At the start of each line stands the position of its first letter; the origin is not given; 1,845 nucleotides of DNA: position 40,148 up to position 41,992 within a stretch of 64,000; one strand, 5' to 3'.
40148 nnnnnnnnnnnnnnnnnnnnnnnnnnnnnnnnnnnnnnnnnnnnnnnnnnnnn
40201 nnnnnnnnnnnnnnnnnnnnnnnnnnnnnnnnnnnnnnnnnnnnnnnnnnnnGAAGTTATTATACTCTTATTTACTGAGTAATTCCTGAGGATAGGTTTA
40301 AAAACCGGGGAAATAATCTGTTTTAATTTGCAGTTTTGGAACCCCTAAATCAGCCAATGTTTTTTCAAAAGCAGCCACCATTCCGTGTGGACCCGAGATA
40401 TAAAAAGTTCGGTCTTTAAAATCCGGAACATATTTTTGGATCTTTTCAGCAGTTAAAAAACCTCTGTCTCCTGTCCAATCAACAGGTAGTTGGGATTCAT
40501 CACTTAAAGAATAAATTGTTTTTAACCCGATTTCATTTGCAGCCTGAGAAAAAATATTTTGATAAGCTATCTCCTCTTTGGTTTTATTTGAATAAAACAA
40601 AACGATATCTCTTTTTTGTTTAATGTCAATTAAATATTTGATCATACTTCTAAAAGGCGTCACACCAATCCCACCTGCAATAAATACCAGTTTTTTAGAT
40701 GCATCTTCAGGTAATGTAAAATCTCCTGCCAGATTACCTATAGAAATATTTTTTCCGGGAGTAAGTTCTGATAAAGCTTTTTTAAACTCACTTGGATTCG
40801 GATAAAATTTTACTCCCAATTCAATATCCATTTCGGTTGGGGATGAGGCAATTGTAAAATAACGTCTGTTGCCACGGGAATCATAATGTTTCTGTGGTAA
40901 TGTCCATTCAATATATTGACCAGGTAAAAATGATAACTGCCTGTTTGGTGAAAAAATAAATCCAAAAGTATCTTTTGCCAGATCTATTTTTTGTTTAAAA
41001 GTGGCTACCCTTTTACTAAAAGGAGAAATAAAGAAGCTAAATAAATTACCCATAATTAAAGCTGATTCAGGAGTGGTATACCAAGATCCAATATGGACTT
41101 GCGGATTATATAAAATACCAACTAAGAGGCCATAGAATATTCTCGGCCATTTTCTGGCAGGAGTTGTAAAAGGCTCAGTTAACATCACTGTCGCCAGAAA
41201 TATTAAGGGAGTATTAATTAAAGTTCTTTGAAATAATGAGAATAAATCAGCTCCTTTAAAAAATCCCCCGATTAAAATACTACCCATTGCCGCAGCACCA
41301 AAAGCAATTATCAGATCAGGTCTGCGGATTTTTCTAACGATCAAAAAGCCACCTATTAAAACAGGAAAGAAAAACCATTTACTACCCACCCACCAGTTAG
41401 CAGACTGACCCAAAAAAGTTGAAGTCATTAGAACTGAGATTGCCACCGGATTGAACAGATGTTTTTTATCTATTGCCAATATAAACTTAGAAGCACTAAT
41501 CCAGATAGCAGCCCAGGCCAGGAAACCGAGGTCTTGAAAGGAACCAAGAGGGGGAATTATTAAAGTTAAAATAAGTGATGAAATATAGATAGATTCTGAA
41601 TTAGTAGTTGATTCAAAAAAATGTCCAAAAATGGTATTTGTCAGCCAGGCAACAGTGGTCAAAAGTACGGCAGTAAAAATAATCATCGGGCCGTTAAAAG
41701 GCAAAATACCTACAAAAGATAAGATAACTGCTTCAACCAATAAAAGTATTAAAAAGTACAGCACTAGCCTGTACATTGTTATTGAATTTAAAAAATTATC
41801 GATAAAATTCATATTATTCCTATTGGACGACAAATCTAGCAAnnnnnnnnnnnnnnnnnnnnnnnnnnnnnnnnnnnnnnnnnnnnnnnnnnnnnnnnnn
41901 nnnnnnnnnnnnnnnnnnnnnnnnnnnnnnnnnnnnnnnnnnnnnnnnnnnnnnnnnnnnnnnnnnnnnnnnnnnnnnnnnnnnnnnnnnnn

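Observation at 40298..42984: Three-gene ApbE flavinylation module with a membrane FAD/NAD(P) oxidoreductase: putative extracytosolic flavin-based electron transfer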

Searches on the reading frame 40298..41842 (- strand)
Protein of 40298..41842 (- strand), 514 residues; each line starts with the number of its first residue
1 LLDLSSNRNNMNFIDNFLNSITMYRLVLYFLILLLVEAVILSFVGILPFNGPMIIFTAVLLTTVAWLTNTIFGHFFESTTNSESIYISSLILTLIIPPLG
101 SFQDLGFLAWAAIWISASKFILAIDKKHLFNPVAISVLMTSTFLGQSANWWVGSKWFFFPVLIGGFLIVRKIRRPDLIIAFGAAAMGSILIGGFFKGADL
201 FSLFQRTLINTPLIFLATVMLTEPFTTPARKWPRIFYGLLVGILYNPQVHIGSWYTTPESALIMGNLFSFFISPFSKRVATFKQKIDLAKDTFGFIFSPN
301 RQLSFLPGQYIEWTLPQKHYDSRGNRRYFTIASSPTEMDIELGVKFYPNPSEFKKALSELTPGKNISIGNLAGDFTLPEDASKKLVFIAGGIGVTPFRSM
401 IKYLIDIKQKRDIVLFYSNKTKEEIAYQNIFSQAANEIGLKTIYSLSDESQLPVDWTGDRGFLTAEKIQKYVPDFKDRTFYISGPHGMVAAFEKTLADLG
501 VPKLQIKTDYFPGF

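Call 3: search_protein_families(library=pfam, proteins=[window:40298-41842:-], max_evalue=0.01)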
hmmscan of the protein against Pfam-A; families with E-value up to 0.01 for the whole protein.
window:40298-41842:- (514 aa): 4 families
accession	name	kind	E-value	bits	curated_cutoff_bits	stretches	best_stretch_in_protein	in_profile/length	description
PF00175.26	NAD_binding_1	-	1.4e-15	58.3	22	1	387-493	1-108/109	Oxidoreductase NAD-binding domain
PF03116.20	NQR2_RnfD_RnfE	-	8.7e-06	25.7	27.7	1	137-274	156-288/296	NQR2, RnfD, RnfE family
PF00970.30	FAD_binding_6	-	0.00018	22.2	21.1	1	283-370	5-92/99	Oxidoreductase FAD-binding domain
PF08030.17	NAD_binding_6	-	0.0017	18.9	22.2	1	384-425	3-49/156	Ferric reductase NAD binding domain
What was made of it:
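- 41018..41812 (-): N-terminal NqrB/RnfD-like membrane domain (residues 1-265, 10 helices) of the 504-aa fusion protein. The loop that carries the flavinylated Thr in NqrB/RnfD is shortened and reads G-Q-S-A-N-W-W. Pfam PF03116 E=8.7e-6, 25.7 bits, below the gathering score of 27.7 (call 3).
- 40298..41011 (-): C-terminal ferredoxin-NADP-reductase-type FAD/NAD(P)H domain (residues 268-504) of the fusion protein, predicted to be cytosolic. PF00175 E=1.4e-15 and PF00970 E=1.8e-4 (call 3).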

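Call 4: search_protein_families(library=ncbifam, proteins=[window:40298-41842:-], max_evalue=0.01)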
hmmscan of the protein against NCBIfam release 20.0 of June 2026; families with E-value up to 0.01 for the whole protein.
window:40298-41842:- (514 aa): 26 families (the best 25 are shown)
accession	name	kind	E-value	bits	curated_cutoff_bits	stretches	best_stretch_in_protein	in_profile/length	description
NF009805.0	PRK13289.1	equivalog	9.6e-27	93.9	432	1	303-511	183-392/399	NO-inducible flavohemoprotein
NF058606.1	GlBtMonoRdsGbcB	equivalog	1.1e-23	83.7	500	1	285-501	21-237/362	glycine betaine monooxygenase reductase subunit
NF005963.0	PRK08051.1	equivalog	3.7e-19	69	230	1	288-498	14-217/233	NAD(P)H-flavin reductase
NF045803.1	MethMoxFADbindMmoC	equivalog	1.4e-18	66.8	500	1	300-509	135-338/343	aromatic/alkene monooxygenase hydroxylase FAD-binding subunit MmoC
NF007964.0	PRK10684.1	equivalog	3.9e-18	65.5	383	1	321-511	49-237/333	NADH oxidoreductase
TIGR01941.1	nqrF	equivalog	1.4e-17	63.8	295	1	357-511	246-403/405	NADH:ubiquinone reductase (Na(+)-transporting) subunit F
NF040810.1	BenC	equivalog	3e-17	62.8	430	1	292-505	119-324/333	benzoate 1,2-dioxygenase electron transfer component BenC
TIGR02160.1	PA_CoA_Oxy5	hypoth_equivalog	1.1e-16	60.7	420.8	1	302-511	30-241/352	1,2-phenylacetyl-CoA epoxidase subunit PaaE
NF008822.0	PRK11872.1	equivalog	7.6e-16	58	402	1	300-511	132-335/341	anthranilate 1,2-dioxygenase electron transfer component AntC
NF052252.1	flav_redu_LuxG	exception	4.9e-13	48.8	340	1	289-496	12-213/232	flavin mononucleotide reductase LuxG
NF006220.0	PRK08345.1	subfamily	1.3e-11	44.3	395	1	301-491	39-231/294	cytochrome-c3 hydrogenase subunit gamma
NF040830.1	sulfhyd_ShyC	equivalog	5.3e-10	38.9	600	1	301-429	35-155/288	NAD(P)-dependent hydrogenase/sulfhydrogenase 2 subunit gamma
NF000796.0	PRK00054.1-1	equivalog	2.5e-07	30.2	224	1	351-491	61-184/254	dihydroorotate dehydrogenase electron transfer subunit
TIGR02911.1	sulfite_red_B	equivalog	4.6e-07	29.2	288.6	1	356-509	72-222/261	anaerobic sulfite reductase subunit AsrB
NF008178.0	PRK10926.1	equivalog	3.1e-05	23.3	390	1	305-434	31-158/248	ferredoxin--NADP(+) reductase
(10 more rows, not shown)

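Call 6: find_homologous_proteins(query=window:40298-41842:-, max_evalue=0.00001)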
Query window:40298-41842:- (514 aa): 7743 proteins with E <= 0.00001 among 8000 candidates; the best 120 are listed.
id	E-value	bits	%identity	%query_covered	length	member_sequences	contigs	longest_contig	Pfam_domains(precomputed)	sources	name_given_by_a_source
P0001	0.0e+0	1102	100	96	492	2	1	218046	PF00175.27,PF03116.21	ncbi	-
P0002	2.7e-290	982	86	96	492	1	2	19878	PF00175.27,PF03116.21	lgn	-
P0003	3.9e-249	846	72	98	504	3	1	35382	PF00175.27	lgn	-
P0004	1.2e-242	824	72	98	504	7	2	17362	PF00175.27,PF03116.21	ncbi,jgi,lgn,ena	jgi:ferredoxin-NADP reductase/Na+-translocating ferredoxin:NAD+ oxidoreductase RnfD subunit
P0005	3.6e-242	823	71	98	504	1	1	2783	PF00175.27,PF03116.21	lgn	-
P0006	1.3e-237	808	69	98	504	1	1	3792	PF00175.27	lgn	-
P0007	1.9e-233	794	69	98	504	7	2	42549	PF00175.27,PF03116.21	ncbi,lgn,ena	-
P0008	1.8e-231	787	68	98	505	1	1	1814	PF00175.27,PF03116.21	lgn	-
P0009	6.6e-196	670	68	82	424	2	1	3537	PF00175.27,PF03116.21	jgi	jgi:ferredoxin-NADP reductase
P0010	1.2e-185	636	58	98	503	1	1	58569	PF00175.27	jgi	jgi:ferredoxin-NADP reductase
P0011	5.8e-184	631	57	98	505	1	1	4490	PF00175.27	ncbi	-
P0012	1.2e-183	630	57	98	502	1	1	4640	PF00175.27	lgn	-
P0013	5.4e-181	621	56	99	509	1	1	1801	PF00175.27,PF03116.21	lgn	-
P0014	7.1e-180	617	54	98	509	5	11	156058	PF00175.27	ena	-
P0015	1.6e-178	613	56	98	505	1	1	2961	PF00175.27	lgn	-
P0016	7.8e-178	610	54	98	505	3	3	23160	PF00175.27,PF03116.21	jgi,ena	jgi:ferredoxin-NADP reductase/Na+-translocating ferredoxin:NAD+ oxidoreductase RnfD subunit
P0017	7.7e-177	607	55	98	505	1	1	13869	PF00175.27,PF03116.21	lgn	-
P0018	1.0e-176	607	54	98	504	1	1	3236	PF00175.27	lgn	-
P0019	1.7e-176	606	55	98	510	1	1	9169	PF00175.27,PF03116.21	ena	-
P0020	1.3e-175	603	54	98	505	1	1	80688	PF00175.27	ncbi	-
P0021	1.4e-175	603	54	98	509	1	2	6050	PF00175.27,PF03116.21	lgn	-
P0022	5.2e-175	601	54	98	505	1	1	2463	PF00175.27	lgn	-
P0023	5.8e-175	601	54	97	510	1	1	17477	PF00175.27,PF03116.21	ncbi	-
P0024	1.1e-174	600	53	98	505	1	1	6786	PF00175.27,PF03116.21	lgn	-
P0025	1.6e-174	600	56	98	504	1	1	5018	PF00175.27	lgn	-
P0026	2.9e-174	599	52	98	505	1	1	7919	PF00175.27,PF03116.21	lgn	-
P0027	4.4e-174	598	56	98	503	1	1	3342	PF00175.27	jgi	jgi:ferredoxin-NADP reductase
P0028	6.5e-174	598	54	97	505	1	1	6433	PF00175.27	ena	-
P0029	1.2e-173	597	54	98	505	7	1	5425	PF00175.27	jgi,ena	-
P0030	1.2e-173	597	54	98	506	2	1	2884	PF00175.27,PF00970.31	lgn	-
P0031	1.8e-173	596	55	98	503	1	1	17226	PF00175.27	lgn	-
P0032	6.1e-173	594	55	96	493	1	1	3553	PF00175.27,PF03116.21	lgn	-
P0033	7.0e-173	594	52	98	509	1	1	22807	PF00175.27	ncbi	-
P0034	7.2e-173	594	54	98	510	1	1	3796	PF00175.27,PF03116.21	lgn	-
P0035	8.0e-173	594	54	98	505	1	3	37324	PF00175.27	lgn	-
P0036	9.3e-173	594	53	98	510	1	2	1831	PF00175.27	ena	-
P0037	1.2e-172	593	53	98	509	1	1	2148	PF00175.27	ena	-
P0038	1.3e-172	593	55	98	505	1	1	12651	PF00175.27,PF03116.21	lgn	-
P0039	1.5e-172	593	52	98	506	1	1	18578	PF00175.27,PF03116.21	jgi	jgi:ferredoxin-NADP reductase/Na+-translocating ferredoxin:NAD+ oxidoreductase RnfD subunit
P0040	2.6e-172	592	53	97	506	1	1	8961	PF00175.27,PF03116.21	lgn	-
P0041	3.1e-172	592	53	98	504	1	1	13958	PF00175.27,PF03116.21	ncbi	-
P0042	3.4e-172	592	54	98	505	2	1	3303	PF00175.27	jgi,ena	-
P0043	3.6e-172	592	54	98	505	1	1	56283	PF00175.27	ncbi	-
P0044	5.9e-172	591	53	98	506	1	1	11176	PF00175.27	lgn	-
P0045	6.8e-172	591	54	98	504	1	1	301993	PF00175.27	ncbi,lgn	-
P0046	8.2e-172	591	52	98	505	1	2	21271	PF00175.27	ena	-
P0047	9.7e-172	590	55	98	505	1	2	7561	PF00175.27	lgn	-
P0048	1.0e-171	590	52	98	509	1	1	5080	PF00175.27,PF03116.21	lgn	-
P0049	1.1e-171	590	54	98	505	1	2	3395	PF00175.27,PF03116.21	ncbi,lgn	-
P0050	1.1e-171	590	52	98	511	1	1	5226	PF00175.27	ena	-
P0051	2.1e-171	589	51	99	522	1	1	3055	PF00175.27,PF03116.21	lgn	-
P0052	2.1e-171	589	55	98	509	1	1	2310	PF00175.27,PF03116.21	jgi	jgi:ferredoxin-NADP reductase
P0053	2.2e-171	589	52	98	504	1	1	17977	PF00175.27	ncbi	-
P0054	2.8e-171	589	52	98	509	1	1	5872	PF00175.27,PF03116.21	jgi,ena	-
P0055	3.0e-171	589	53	98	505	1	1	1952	PF00175.27,PF03116.21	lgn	-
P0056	3.3e-171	589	55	96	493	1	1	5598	PF00175.27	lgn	-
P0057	3.4e-171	589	53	98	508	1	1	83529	PF00175.27,PF03116.21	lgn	-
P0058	3.9e-171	588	53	98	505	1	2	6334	PF00175.27,PF03116.21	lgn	-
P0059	4.8e-171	588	52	97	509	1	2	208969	PF00175.27,PF03116.21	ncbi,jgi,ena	-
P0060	4.9e-171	588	52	98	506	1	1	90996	PF00175.27,PF03116.21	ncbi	ncbi:MAG: RnfABCDGE type electron transport complex subunit D [Chloroflexota bacterium]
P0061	6.0e-171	588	53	99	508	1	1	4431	PF00175.27,PF03116.21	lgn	-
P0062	6.4e-171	588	53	98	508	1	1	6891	PF00175.27,PF03116.21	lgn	-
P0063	6.4e-171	588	51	97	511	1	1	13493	PF00175.27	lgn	-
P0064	6.4e-171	588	53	98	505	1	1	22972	PF00175.27,PF03116.21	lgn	-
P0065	6.5e-171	588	54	98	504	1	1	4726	PF00175.27,PF03116.21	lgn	-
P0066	6.7e-171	588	53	98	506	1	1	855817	PF00175.27,PF03116.21,PF00970.31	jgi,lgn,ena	-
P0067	7.3e-171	587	53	98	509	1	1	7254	PF00175.27,PF03116.21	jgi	jgi:ferredoxin-NADP reductase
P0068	8.5e-171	587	53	98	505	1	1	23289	PF00175.27,PF03116.21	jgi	jgi:ferredoxin-NADP reductase/Na+-translocating ferredoxin:NAD+ oxidoreductase RnfD subunit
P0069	9.2e-171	587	54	98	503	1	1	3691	PF00175.27,PF03116.21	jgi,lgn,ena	-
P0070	1.1e-170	587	51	98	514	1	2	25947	PF00175.27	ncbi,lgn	-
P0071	1.4e-170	587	53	98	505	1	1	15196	PF00175.27,PF03116.21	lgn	-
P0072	1.5e-170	586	54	98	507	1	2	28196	PF00175.27,PF03116.21,PF00970.31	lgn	-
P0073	1.5e-170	586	54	98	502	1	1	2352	PF00175.27,PF03116.21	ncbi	-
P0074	1.5e-170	586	53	97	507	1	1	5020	PF00175.27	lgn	-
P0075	1.6e-170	586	51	98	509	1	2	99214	PF00175.27,PF03116.21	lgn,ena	-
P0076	1.8e-170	586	54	98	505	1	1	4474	PF00175.27,PF03116.21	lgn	-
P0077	1.8e-170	586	53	98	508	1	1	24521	PF00175.27,PF03116.21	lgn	-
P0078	1.8e-170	586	53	98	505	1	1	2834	PF00175.27,PF03116.21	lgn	-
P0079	1.9e-170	586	53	98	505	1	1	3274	PF00175.27,PF03116.21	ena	-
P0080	2.5e-170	586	53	98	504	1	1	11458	PF00175.27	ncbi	ncbi:MAG: FAD-dependent oxidoreductase [Candidatus Levyibacteriota bacterium]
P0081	2.8e-170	586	53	98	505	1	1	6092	PF00175.27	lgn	-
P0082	3.0e-170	585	53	98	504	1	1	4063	PF00175.27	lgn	-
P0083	3.9e-170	585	53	98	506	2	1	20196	PF00175.27,PF03116.21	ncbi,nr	ncbi:RnfABCDGE type electron transport complex subunit D [Patescibacteria group bacterium]|nr:RnfABC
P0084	4.0e-170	585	52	98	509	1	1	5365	PF00175.27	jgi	jgi:ferredoxin-NADP reductase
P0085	4.6e-170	585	54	98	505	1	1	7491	PF00175.27,PF03116.21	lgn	-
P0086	5.0e-170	585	53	97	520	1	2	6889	PF00175.27,PF03116.21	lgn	-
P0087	5.0e-170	585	53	98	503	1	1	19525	PF00175.27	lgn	-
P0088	5.0e-170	585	53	98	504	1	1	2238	PF00175.27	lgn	-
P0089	5.6e-170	585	52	98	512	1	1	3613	PF00175.27,PF03116.21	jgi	jgi:ferredoxin-NADP reductase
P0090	7.4e-170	584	53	98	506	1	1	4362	PF00175.27,PF03116.21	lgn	-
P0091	8.9e-170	584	53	99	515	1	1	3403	PF00175.27,PF03116.21,PF08030.18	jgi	jgi:glycine betaine catabolism B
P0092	9.4e-170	584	52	98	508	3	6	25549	PF00175.27,PF03116.21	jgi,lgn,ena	-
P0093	9.8e-170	584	53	98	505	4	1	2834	PF00175.27,PF03116.21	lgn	-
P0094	9.9e-170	584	54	96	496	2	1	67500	PF00175.27,PF03116.21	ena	-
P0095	1.0e-169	584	53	98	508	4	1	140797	PF00175.27,PF03116.21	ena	-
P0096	1.0e-169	584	51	98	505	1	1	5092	PF00175.27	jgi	jgi:glycine betaine catabolism B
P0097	1.1e-169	584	52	98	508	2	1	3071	PF00175.27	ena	-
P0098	1.4e-169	583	52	99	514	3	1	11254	PF00175.27,PF03116.21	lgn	-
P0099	1.4e-169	583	52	98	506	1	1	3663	PF00175.27,PF03116.21,PF00970.31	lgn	-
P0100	1.7e-169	583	53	98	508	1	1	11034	PF00175.27,PF03116.21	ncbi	-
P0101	1.8e-169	583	54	98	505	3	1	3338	PF00175.27,PF03116.21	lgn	-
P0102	1.9e-169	583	52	98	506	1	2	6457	PF00175.27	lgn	-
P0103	2.3e-169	583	53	98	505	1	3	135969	PF00175.27,PF03116.21,PF00970.31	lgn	-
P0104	2.6e-169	582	52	98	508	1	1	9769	PF00175.27,PF03116.21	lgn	-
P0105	2.7e-169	582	52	98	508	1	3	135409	PF00175.27,PF03116.21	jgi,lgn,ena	jgi:ferredoxin-NADP reductase/Na+-translocating ferredoxin:NAD+ oxidoreductase RnfD subunit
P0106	3.5e-169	582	53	98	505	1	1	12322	PF00175.27,PF03116.21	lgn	-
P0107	4.2e-169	582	53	98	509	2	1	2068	PF00175.27,PF03116.21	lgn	-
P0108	4.2e-169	582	54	97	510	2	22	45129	PF00175.27,PF03116.21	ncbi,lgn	-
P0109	4.5e-169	582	52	98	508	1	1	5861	PF00175.27,PF03116.21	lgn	-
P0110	4.7e-169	582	52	97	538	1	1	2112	PF00175.27,PF03116.21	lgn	-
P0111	5.9e-169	581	52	98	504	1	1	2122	PF00175.27,PF03116.21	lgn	-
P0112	6.1e-169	581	53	98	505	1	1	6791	PF00175.27,PF03116.21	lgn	-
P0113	6.5e-169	581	52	97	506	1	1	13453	PF00175.27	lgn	-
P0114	6.7e-169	581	52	98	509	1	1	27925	PF00175.27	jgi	jgi:glycine betaine catabolism B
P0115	7.6e-169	581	53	98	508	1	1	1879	PF00175.27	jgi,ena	-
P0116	8.3e-169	581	53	98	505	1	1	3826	PF00175.27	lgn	-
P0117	8.4e-169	581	54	98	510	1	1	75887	PF00175.27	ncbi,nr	ncbi:MAG: oxidoreductase [Patescibacteria group bacterium]|nr:oxidoreductase [Patescibacteria group 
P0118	8.8e-169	581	52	97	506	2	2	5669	PF00175.27,PF03116.21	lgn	-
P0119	1.2e-168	580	54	98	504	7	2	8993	PF00175.27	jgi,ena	-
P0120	1.2e-168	580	52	98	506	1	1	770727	PF00175.27,PF03116.21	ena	-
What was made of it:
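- Closest known: NQR/RNF-like flavinylation-associated system. Different: 47 of the 120 nearest homologues have no PF03116 hit on record (call 6).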

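Call 12: find_encoding_contigs(protein=P0001, flank=10000, max_places=3)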
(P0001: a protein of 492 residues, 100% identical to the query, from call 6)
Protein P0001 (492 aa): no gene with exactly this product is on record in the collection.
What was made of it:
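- Tried and rejected: A look-up of P0001 found nothing (call 12).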

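Call 13: find_encoding_contigs(protein=P0066, flank=8000, max_places=3)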
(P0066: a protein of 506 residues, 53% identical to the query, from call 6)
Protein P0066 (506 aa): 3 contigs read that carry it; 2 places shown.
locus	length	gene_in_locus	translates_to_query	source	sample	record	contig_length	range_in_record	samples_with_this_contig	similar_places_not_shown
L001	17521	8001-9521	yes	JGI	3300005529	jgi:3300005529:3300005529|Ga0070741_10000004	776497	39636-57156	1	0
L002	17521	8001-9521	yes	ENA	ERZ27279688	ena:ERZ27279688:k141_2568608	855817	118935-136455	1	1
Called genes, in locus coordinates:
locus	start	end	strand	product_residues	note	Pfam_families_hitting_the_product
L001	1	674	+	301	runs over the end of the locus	PF03446:NAD_binding_2, PF03807:F420_oxidored, PF00393:6PGD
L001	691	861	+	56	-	-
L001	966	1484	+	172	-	-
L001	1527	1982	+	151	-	PF06210:DUF1003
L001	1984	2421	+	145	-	PF08327:AHSA1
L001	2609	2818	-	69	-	-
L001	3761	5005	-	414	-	PF05977:MFS_3, PF07690:MFS_1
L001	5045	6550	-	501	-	-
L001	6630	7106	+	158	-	PF04205:FMN_bind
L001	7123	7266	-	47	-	-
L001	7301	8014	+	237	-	PF02424:ApbE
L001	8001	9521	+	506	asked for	PF03116:NQR2_RnfD_RnfE, PF00970:FAD_binding_6 (faint), PF00175:NAD_binding_1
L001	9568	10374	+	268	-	-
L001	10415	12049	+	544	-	PF14397:ATPgrasp_ST, PF02655:ATP-grasp_3 (faint), PF08443:RimK (faint)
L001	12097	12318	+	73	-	-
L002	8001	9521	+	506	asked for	PF03116:NQR2_RnfD_RnfE, PF00970:FAD_binding_6 (faint), PF00175:NAD_binding_1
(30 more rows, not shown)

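Call 15: find_related_loci(query=A1, collection=genome_contigs, flank=6000)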
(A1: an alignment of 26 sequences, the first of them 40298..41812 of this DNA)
Query A1 (504 aa) in genome_contigs; peptide patterns used: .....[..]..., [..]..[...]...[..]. (x = any residue, [..] = any of these).
599 stretches matched a pattern (row limit reached: there are more); 480 encode a relative of the query (tblastn E <= 1e-3); the best 80 are kept; 80 distinct loci.
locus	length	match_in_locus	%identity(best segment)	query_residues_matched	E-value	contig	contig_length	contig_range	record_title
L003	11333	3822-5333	53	1-504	1e-177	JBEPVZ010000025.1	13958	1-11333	MAG: Candidatus Daviesbacteria bacterium isolate 22E.vamb.044 NODE_3802_length_13958_cov_6.964900, whole genome shotgun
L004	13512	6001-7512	54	1-504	2e-173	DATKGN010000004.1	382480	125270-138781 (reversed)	MAG TPA_asm: Patescibacteria group bacterium isolate SMAG_U14552 k141_31954, whole genome shotgun sequence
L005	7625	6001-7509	53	2-504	2e-170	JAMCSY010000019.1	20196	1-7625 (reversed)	MAG: Patescibacteria group bacterium isolate FK_Sedi_A_Bin.193 NODE_6037_length_20196_cov_13.1712, whole genome shotgun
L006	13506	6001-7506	51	1-504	8e-170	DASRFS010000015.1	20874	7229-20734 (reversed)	MAG TPA_asm: Patescibacteria group bacterium isolate SMAG_U10038 k141_1689002, whole genome shotgun sequence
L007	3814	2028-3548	51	1-504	7e-177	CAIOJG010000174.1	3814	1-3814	MAG: Candidatus Magasanikbacteria bacterium isolate AM_bin-3693 genome assembly, contig: bin-3693:174/190, whole genome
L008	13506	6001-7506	54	1-503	2e-167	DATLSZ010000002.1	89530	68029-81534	MAG TPA_asm: Candidatus Acidiferrales bacterium isolate SMAG_U13943 k141_94805, whole genome shotgun sequence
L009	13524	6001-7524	50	1-504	3e-167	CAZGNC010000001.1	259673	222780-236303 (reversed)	MAG TPA_asm: uncultured Candidatus Saccharibacteria bacterium isolate SRP292972_co1_17 genome assembly, contig: NODE_62_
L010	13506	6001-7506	51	2-504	3e-166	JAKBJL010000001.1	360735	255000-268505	MAG: bacterium isolate DBS2-5.bin62 NODE_3_length_360735_cov_7.981462, whole genome shotgun sequence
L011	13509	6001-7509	50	1-504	5e-163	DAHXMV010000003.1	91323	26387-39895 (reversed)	MAG TPA_asm: Candidatus Amesbacteria bacterium isolate clean1627 NODE_3_length_91323_cov_18.121024, whole genome shotgun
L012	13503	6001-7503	51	4-504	1e-161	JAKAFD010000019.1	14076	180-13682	MAG: bacterium isolate WY1.bin77 NODE_6724_length_14076_cov_3.143093, whole genome shotgun sequence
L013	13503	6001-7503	48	4-504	4e-161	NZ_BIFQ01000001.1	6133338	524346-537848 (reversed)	Dictyobacter aurantiacus strain S27 sequence1, whole genome shotgun sequence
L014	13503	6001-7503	48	4-504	3e-160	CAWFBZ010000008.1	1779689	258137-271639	MAG: uncultured Chloroflexia bacterium isolate MFD02416.bin.2.106 genome assembly, contig: contig_15582, whole genome sh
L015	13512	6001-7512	51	1-504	7e-159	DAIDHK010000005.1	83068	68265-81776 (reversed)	MAG TPA_asm: Candidatus Levyibacteriota bacterium isolate clean343 NODE_5_length_83068_cov_11.519008, whole genome shotg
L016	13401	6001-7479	50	1-504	3e-159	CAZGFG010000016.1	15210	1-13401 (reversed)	MAG TPA_asm: uncultured Gammaproteobacteria bacterium isolate binchicken_co125_1135 genome assembly, contig: NODE_7891_l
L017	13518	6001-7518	48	2-504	1e-158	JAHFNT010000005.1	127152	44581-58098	MAG: Candidatus Nomurabacteria bacterium isolate nzgw487 NODE_108_length_127153_cov_5.038156, whole genome shotgun seque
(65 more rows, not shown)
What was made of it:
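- The family also occurs in groups I recall as quinone-containing, such as Mesorhizobium, Actinobacteria and Ktedonobacteria (call 15).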

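Call 23: find_encoding_contigs(protein=P0002, flank=10000, max_places=2)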
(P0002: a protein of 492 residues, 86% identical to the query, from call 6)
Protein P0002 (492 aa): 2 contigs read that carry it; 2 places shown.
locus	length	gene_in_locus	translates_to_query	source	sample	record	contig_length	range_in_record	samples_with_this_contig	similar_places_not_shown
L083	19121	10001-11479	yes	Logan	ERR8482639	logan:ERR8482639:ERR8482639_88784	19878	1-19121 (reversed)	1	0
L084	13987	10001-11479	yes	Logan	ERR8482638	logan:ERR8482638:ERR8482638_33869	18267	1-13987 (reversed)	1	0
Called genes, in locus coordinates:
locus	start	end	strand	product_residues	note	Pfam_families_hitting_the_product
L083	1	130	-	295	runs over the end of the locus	?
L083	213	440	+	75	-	-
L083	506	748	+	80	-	-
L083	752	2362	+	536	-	PF00128:Alpha-amylase, PF16657:Malt_amylase_C (faint)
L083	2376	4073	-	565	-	PF00128:Alpha-amylase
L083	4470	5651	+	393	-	PF00083:Sugar_tr, PF07690:MFS_1, PF13347:MFS_2 (weak), PF12832:MFS_1_like, PF06779:MFS_4, PF07690:MFS_1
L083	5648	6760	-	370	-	PF03412:Peptidase_C39, PF13529:Peptidase_C39_2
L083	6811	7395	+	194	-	PF03734:YkuD (weak)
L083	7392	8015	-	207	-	PF13489:Methyltransf_23 (weak), PF13847:Methyltransf_31, PF08241:Methyltransf_11, PF08242:Methyltransf_12, PF13649:Methyltransf_25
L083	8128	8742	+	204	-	PF02589:LUD_dom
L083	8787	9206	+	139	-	PF04205:FMN_bind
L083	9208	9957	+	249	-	PF02424:ApbE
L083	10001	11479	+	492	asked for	PF03116:NQR2_RnfD_RnfE (weak), PF00175:NAD_binding_1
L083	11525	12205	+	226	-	PF00072:Response_reg, PF00486:Trans_reg_C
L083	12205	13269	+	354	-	PF00512:HisKA, PF02518:HATPase_c, PF14501:HATPase_c_5 (weak)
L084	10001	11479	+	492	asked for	PF03116:NQR2_RnfD_RnfE (weak), PF00175:NAD_binding_1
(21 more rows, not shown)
